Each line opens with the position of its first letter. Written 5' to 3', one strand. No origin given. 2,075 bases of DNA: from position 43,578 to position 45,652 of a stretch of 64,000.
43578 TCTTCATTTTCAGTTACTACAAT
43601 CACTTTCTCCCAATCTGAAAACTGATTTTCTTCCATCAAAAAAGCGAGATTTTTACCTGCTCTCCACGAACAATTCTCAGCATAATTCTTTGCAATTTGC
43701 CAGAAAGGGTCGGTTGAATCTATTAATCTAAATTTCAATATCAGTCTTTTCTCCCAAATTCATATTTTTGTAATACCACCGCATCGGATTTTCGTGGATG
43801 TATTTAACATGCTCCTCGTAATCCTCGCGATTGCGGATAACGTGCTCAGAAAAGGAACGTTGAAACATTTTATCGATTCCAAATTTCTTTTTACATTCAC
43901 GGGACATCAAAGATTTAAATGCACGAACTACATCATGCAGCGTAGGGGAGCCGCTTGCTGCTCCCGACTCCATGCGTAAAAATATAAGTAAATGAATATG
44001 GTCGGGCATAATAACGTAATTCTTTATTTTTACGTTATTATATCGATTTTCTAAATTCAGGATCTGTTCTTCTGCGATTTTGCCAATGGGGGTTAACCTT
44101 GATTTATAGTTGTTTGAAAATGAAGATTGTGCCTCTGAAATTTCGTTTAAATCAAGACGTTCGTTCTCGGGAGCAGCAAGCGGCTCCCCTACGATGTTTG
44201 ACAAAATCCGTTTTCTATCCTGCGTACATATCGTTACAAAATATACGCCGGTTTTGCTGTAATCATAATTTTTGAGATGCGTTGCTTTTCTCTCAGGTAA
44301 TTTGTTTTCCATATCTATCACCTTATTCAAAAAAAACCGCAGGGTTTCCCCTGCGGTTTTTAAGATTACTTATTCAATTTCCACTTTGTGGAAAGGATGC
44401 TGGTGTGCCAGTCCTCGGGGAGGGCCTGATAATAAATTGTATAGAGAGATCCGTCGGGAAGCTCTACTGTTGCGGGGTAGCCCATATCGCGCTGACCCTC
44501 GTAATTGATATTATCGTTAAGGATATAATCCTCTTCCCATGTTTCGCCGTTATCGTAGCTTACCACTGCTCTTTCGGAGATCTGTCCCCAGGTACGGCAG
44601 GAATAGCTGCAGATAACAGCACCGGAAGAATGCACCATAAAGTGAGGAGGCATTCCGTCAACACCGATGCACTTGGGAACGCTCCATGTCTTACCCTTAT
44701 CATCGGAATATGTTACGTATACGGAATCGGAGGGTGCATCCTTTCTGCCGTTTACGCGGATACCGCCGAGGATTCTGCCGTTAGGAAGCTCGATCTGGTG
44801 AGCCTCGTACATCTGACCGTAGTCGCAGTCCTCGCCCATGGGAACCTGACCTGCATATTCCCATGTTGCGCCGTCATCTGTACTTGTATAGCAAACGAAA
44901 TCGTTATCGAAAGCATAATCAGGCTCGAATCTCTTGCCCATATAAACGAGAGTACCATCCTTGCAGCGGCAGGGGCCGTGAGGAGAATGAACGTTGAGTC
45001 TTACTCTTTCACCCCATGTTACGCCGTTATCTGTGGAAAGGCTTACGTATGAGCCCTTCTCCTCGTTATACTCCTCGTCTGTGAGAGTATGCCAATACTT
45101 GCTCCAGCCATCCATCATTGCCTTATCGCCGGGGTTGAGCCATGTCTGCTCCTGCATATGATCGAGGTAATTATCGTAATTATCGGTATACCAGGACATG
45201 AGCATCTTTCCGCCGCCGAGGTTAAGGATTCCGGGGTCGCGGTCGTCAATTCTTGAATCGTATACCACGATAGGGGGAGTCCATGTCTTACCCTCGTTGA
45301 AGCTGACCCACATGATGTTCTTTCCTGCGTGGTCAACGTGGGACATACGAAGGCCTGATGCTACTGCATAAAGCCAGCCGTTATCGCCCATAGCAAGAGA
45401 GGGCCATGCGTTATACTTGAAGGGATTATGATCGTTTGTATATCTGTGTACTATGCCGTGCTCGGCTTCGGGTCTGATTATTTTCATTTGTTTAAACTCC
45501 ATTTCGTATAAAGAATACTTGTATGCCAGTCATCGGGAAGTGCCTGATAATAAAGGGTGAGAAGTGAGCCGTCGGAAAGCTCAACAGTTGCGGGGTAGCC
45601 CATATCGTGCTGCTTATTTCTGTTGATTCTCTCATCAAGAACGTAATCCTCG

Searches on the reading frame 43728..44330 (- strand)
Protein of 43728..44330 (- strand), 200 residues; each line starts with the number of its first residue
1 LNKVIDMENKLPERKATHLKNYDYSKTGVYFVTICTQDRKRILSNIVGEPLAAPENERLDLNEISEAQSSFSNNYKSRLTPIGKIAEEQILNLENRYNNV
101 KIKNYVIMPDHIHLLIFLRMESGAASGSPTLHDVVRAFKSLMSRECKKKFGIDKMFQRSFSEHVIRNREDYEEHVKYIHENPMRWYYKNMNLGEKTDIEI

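Call 16: search_protein_families(library=pfam, proteins=[window:43728-44330:-])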
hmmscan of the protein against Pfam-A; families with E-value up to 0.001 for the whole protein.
window:43728-44330:- (200 aa): 1 family
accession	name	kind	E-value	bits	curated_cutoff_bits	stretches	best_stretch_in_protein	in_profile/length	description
PF01797.21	Y1_Tnp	-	6.8e-06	26.6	23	1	96-180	37-120/121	Transposase IS200 like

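Call 17: search_protein_families(library=ncbifam, proteins=[window:43728-44330:-], max_evalue=0.01)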
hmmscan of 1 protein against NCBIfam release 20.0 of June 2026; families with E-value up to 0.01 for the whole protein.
window:43728-44330:- (200 aa): 2 families
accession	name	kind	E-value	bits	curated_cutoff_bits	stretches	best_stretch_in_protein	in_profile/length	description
NF047646.1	REP_Tyr_transpos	equivalog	3.2e-22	79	80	1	95-184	42-133/146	REP-associated tyrosine transposase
NF033573.1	transpos_IS200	equivalog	6.8e-05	23.1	55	1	95-153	42-93/126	IS200/IS605 family transposase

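Call 31: find_homologous_proteins(query=window:43728-44330:-, max_evalue=0.00001)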
Query window:43728-44330:- (200 aa): 1686 proteins with E <= 0.00001 among 1714 candidates; the best 120 are listed.
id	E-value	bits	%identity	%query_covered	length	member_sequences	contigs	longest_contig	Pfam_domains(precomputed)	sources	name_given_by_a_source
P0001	4.1e-125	433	100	97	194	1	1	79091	PF01797.22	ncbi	-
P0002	9.1e-98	344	75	91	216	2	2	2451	PF01797.22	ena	-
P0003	1.2e-85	304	70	93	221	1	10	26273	PF01797.22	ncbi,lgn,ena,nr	ncbi:MAG: transposase [Clostridia bacterium]|nr:transposase [Clostridia bacterium]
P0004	2.3e-74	267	61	95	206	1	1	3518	-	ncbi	-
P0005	3.5e-72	260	67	82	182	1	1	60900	PF01797.22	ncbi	-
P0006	2.0e-70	255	60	92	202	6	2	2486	PF01797.22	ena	-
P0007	3.1e-70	254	61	92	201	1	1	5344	PF01797.22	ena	-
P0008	1.1e-69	252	60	91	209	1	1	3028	PF01797.22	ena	-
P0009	9.8e-69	249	54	94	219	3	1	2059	-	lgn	-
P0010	2.9e-66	241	54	96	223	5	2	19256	PF01797.22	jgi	-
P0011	1.1e-65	239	57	95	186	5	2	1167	-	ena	-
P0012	2.5e-64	235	54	94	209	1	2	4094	PF01797.22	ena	-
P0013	1.3e-63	232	55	95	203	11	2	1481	-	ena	-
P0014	2.2e-63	232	57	93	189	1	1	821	-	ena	-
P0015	4.1e-63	231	58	91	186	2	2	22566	-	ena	-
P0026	2.1e-60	222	56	92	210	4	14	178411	PF01797.22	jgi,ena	-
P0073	1.9e-56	209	64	73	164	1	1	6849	-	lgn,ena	-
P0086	5.7e-56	207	52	94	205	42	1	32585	PF01797.22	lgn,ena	-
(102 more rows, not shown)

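Call 33: find_encoding_contigs(protein=P0001, flank=3000, max_places=3)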
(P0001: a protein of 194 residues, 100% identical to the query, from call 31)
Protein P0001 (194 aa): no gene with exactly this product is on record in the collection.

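Call 39: find_encoding_contigs(protein=P0121, flank=2000, max_places=3)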
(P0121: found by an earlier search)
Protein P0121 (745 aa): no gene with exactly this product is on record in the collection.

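Call 46: find_encoding_contigs(protein=P0003, flank=10000, max_places=4)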
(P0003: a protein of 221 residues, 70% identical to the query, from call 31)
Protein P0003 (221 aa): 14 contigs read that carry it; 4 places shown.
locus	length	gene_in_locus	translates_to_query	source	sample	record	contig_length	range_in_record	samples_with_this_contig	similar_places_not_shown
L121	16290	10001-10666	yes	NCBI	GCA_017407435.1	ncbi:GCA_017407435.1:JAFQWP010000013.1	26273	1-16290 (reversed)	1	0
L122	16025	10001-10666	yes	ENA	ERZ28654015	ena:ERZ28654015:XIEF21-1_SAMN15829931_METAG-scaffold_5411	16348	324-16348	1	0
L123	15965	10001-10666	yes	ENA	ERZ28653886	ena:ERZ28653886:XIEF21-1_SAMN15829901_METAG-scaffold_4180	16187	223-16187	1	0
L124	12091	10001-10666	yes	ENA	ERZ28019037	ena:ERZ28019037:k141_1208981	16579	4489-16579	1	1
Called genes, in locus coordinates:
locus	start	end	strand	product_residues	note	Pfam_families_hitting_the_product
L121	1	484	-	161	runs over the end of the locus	PF01467:CTP_transf_like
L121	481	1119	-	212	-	PF03602:Cons_hypoth95, PF05175:MTS, PF13847:Methyltransf_31 (weak)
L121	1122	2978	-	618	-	PF01541:GIY-YIG, PF27096:UvrC_M, PF02151:UVR (weak), PF22920:UvrC_RNaseH, PF08459:UvrC_RNaseH_dom, PF14520:HHH_5, PF12826:HHH_2 (weak)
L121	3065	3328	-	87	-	PF00381:PTS-HPr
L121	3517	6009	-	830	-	PF00403:HMA, PF00122:E1-E2_ATPase, PF00702:Hydrolase, PF00403:HMA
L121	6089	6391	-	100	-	PF02583:Trns_repr_metal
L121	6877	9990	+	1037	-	PF00133:tRNA-synt_1, PF09334:tRNA-synt_1g, PF08264:Anticodon_1, PF19302:DUF5915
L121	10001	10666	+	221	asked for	PF01797:Y1_Tnp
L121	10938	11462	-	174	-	-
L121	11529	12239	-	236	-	PF19538:DUF6062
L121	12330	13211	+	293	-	PF07934:OGG_N, PF00730:HhH-GPD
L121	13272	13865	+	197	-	-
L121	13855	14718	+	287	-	-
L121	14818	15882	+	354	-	PF00365:PFK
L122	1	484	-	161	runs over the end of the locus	PF01467:CTP_transf_like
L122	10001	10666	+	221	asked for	PF01797:Y1_Tnp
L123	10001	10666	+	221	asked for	PF01797:Y1_Tnp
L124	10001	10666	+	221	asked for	PF01797:Y1_Tnp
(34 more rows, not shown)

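Call 54: find_encoding_contigs(protein=P0026, flank=10000, max_places=2)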
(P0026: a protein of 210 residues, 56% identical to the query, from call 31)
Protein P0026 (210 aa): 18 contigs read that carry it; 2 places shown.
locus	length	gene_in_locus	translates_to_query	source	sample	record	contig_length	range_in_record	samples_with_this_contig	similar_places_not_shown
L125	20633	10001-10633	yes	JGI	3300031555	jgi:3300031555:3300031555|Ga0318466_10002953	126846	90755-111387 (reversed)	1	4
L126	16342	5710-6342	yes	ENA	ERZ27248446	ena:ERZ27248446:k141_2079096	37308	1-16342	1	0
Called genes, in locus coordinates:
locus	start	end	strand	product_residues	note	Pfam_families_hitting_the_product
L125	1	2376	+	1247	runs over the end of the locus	PF16126:DUF4838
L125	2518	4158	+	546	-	PF01551:Peptidase_M23, PF00395:SLH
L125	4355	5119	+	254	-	-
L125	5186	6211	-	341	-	PF01212:Beta_elim_lyase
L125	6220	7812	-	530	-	PF14264:Glucos_trans_II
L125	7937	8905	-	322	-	PF08239:SH3_3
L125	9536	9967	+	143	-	PF13302:Acetyltransf_3, PF00583:Acetyltransf_1, PF13673:Acetyltransf_10 (weak), PF13508:Acetyltransf_7 (weak), PF08445:FR47 (weak)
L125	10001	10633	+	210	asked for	PF01797:Y1_Tnp (faint)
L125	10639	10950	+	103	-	-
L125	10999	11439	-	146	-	PF12917:YfbR-like, PF13023:HD_3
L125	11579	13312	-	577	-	PF13320:GH123_cat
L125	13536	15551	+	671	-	PF24898:GGDEF_GdpP, PF01368:DHH, PF02272:DHHA1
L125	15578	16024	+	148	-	PF01281:Ribosomal_L9_N, PF03948:Ribosomal_L9_C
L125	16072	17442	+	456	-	PF00772:DnaB, PF13481:AAA_25, PF00270:DEAD (weak), PF03796:DnaB_C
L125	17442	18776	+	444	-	PF01171:ATP_bind_3, PF11734:TilS_C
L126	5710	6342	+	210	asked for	PF01797:Y1_Tnp (faint)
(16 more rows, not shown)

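Call 55: find_encoding_contigs(protein=P0073, flank=10000, max_places=2)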
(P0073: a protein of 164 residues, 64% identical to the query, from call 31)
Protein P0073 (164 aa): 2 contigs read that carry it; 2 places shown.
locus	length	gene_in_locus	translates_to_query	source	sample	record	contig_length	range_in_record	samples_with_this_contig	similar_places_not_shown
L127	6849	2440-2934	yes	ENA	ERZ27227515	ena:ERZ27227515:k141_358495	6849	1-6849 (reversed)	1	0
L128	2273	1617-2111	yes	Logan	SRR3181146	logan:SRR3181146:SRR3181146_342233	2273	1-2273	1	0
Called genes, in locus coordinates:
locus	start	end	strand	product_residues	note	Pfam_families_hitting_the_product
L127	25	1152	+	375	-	PF02012:BNR (faint), PF13088:BNR_2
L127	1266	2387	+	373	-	PF24316:Tli3 (faint), PF02012:BNR (faint), PF13088:BNR_2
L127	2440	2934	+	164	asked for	-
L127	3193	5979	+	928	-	PF20464:MmeI_N, PF20465:MmeI_hel, PF20473:MmeI_Mtase, PF07669:Eco57I (weak), PF20466:MmeI_TRD, PF20467:MmeI_C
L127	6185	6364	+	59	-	-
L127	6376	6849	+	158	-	?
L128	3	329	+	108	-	?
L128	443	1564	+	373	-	PF24316:Tli3 (faint), PF02012:BNR (faint), PF13088:BNR_2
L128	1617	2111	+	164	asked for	-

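Call 56: find_encoding_contigs(protein=P0086, flank=10000, max_places=2)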
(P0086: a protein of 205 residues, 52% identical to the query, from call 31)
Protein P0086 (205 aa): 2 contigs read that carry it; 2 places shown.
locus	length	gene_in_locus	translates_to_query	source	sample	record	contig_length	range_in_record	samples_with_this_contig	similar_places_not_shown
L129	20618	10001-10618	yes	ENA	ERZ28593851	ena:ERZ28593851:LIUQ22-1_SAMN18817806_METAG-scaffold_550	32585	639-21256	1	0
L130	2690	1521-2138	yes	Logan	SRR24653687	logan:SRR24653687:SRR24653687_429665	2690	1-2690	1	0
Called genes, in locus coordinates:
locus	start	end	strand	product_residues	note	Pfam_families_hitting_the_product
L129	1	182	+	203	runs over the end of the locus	PF13302:Acetyltransf_3, PF00583:Acetyltransf_1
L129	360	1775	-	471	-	PF18989:DUF5722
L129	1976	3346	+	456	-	PF03062:MBOAT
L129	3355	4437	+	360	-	PF14286:DHHW (faint), PF16822:ALGX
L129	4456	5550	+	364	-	PF01427:Peptidase_M15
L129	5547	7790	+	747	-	PF25390:WD40_RLD, PF13540:RCC1_2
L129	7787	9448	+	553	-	PF15418:DUF4625 (faint), PF18981:InlK_D3 (faint), PF16403:Bact_surface_Ig-like, PF01841:Transglut_core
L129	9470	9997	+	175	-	-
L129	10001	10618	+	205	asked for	PF01797:Y1_Tnp (weak)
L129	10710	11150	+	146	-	PF13302:Acetyltransf_3 (weak), PF13420:Acetyltransf_4, PF00583:Acetyltransf_1, PF13673:Acetyltransf_10, PF13508:Acetyltransf_7 (weak), PF08445:FR47 (weak)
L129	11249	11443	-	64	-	-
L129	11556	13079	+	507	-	PF13541:ChlI, PF00493:MCM (faint), PF00158:Sigma54_activat (faint), PF01078:Mg_chelatase, PF07728:AAA_5 (weak), PF13335:Mg_chelatase_C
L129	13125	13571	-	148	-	-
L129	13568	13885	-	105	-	-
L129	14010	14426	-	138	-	-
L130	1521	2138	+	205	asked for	PF01797:Y1_Tnp (weak)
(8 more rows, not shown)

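Call 72: search_protein_representatives(alignment_id=A2)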
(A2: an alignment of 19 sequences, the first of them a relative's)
Query: 19 sequences, 188 profile positions. Proteins with E-value up to 0.001 (for the whole library): 27670; up to 1e-10: 13557; up to 1e-30: 395. The best 150 are listed.
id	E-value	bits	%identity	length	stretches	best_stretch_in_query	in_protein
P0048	2.4e-85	301.4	-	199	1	3-184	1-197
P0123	2.9e-78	278.3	-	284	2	41-183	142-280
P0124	2.4e-77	275.3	-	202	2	7-140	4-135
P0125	1.7e-68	246.4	-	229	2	3-117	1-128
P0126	7.1e-67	241.1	-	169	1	53-186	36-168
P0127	5.0e-60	218.8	-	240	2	2-180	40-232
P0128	6.7e-60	218.4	-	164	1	56-182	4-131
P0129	1.0e-59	217.8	-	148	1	3-144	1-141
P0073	4.0e-59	215.9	-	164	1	3-145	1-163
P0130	1.1e-57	211.1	-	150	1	3-142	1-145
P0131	8.9e-57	208.2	-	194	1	6-171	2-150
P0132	4.2e-56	206.0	-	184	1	3-183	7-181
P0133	5.0e-55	202.5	-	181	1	6-182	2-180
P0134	2.8e-54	200.1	-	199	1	1-182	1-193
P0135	5.9e-54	199.0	-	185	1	4-183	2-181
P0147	5.3e-49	182.9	-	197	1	1-183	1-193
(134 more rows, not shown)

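Call 77: find_homologous_proteins(query=P0147, max_evalue=1e-20)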
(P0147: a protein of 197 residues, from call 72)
Query P0147 (197 aa): 4683 proteins with E <= 1e-20 among 5932 candidates; the best 120 are listed.
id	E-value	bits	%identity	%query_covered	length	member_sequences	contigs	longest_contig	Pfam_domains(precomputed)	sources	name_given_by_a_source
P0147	7.3e-134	462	100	100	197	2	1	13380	-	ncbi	-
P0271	2.1e-105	369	75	100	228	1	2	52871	-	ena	-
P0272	2.6e-75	271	65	100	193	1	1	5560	-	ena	-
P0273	3.2e-74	267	69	100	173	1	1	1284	PF01797.22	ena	-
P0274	8.5e-74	266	69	100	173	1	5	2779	PF01797.22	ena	-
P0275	1.1e-73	265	65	100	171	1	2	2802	PF01797.22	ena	-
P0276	4.6e-73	263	66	100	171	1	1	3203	-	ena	-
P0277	3.8e-72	260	66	100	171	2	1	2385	-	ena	-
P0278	4.6e-72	260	66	100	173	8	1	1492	PF01797.22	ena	-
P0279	7.6e-72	259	64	100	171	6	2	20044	PF01797.22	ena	-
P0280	1.0e-71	259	65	100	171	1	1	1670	PF01797.22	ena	-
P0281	1.1e-71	259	64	100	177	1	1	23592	PF01797.22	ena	-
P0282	1.4e-71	258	65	100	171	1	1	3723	PF01797.22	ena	-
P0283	1.5e-71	258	65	100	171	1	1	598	PF01797.22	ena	-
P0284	1.5e-71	258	68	97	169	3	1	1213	PF01797.22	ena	-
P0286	2.5e-71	258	63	99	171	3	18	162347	PF01797.22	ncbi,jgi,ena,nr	ncbi:MAG: hypothetical protein E7679_01280 [Ruminococcaceae bacterium]|nr:hypothetical protein [Osci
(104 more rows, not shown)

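Call 79: find_encoding_contigs(protein=P0286, flank=10000, max_places=3)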
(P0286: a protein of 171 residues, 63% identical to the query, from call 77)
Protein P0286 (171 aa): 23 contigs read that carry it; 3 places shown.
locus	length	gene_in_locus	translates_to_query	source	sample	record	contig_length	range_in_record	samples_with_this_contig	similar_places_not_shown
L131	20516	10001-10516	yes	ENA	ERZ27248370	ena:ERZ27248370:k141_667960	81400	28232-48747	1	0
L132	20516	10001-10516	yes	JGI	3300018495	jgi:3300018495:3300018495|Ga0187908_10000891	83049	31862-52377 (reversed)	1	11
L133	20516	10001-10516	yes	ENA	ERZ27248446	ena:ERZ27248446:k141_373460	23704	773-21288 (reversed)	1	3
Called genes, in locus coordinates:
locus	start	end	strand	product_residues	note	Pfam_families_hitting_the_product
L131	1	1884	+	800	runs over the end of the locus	PF00133:tRNA-synt_1, PF09334:tRNA-synt_1g, PF13603:tRNA-synt_1_2, PF00133:tRNA-synt_1, PF09334:tRNA-synt_1g (weak), PF08264:Anticodon_1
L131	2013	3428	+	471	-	PF00324:AA_permease, PF13520:AA_permease_2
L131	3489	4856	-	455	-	PF00285:Citrate_synt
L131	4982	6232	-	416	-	-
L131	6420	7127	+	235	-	PF00899:ThiF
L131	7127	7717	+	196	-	PF01613:Flavin_Reduct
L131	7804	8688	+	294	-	PF18937:DUF5685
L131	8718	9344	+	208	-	PF00226:DnaJ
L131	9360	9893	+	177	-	-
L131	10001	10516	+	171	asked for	PF01797:Y1_Tnp (faint)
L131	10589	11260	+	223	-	-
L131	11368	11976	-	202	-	PF09551:Spore_II_R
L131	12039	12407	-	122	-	-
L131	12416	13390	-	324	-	PF02517:Rce1-like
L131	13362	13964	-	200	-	PF01812:5-FTHF_cyc-lig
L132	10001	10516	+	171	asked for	PF01797:Y1_Tnp (faint)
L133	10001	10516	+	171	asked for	PF01797:Y1_Tnp (faint)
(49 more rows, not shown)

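Call 80: find_encoding_contigs(protein=P0271, flank=10000, max_places=2)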
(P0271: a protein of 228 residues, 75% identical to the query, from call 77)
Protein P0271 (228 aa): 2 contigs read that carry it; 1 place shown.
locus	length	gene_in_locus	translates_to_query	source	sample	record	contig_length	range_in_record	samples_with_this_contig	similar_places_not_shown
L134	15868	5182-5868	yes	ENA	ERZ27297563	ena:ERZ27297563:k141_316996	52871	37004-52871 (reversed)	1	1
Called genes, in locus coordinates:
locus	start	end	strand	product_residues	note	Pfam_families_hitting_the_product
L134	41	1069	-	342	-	PF00294:PfkB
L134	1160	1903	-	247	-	PF25182:NonGDSL, PF00657:Lipase_GDSL (weak), PF13472:Lipase_GDSL_2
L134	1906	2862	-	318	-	PF01081:Aldolase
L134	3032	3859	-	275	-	PF08543:Phos_pyr_kin, PF00294:PfkB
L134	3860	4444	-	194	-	PF07155:ECF-ribofla_trS, PF12822:ECF_trnsprt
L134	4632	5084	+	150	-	PF22811:Zn_ribbon_NrdR, PF03477:ATP-cone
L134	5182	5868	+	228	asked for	-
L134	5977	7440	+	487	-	PF03323:GerA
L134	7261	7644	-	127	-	-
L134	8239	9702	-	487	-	-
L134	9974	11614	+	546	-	PF00128:Alpha-amylase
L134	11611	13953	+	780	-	PF16875:Glyco_hydro_36N, PF02065:Melibiase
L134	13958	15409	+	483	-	PF07690:MFS_1, PF13347:MFS_2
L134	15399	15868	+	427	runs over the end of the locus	PF00232:Glyco_hydro_1, PF02449:Glyco_hydro_42 (weak)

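Call 87: search_solved_structures(query=window:43728-44330:-, max_evalue=0.01, show_alignments=1)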
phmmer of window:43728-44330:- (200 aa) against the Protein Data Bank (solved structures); distinct sequences matched with E-value up to 0.01: 1.
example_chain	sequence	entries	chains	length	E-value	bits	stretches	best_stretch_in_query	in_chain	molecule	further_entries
4er8_A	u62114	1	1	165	1.1e-06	32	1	96-185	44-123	TnpArep for protein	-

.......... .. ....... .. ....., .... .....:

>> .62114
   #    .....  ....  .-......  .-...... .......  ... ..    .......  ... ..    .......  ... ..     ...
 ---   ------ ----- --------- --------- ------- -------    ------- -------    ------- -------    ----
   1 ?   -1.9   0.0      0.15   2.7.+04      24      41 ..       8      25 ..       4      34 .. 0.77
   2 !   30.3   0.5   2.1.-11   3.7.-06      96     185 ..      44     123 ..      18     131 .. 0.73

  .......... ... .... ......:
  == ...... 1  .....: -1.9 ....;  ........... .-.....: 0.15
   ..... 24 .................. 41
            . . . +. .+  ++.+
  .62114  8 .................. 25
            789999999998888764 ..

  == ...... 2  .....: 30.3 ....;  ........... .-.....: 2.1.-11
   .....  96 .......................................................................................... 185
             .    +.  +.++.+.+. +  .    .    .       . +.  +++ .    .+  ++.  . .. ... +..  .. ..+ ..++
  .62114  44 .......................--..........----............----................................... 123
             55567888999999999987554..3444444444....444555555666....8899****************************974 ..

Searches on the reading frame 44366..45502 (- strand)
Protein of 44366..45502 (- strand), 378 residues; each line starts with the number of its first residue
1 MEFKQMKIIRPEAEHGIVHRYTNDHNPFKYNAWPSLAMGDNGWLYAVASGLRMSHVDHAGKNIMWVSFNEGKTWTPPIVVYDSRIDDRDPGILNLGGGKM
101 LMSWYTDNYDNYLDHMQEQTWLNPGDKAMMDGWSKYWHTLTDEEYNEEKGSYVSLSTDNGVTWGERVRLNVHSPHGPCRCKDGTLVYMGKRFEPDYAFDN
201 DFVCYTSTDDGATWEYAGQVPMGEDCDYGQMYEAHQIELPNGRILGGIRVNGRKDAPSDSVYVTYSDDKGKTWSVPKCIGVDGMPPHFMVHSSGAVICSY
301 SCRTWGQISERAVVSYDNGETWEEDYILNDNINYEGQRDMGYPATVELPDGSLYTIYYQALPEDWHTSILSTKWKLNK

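Call 16: search_protein_families(library=pfam, proteins=[window:44366-45502:-])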
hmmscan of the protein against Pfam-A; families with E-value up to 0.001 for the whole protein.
window:44366-45502:- (378 aa): 5 families
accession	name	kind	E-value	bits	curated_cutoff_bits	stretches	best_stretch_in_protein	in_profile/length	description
PF13088.12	BNR_2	-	1.7e-15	57.6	31.4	1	204-331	84-207/277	BNR repeat-like domain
PF02012.26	BNR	-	1.1e-11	43.3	27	0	265-274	2-11/12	BNR/Asp-box repeat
PF24316.1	Tli3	-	2.4e-05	25.1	27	0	260-274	83-97/129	T6SS Tli3 immunity protein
PF15902.12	Sortilin-Vps10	-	0.00036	19.9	33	0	205-324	4-111/446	Sortilin, neurotensin receptor 3,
PF21471.3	Reelin_subrepeat-B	-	0.00046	20.4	27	0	253-277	52-76/127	Reelin subrepeat B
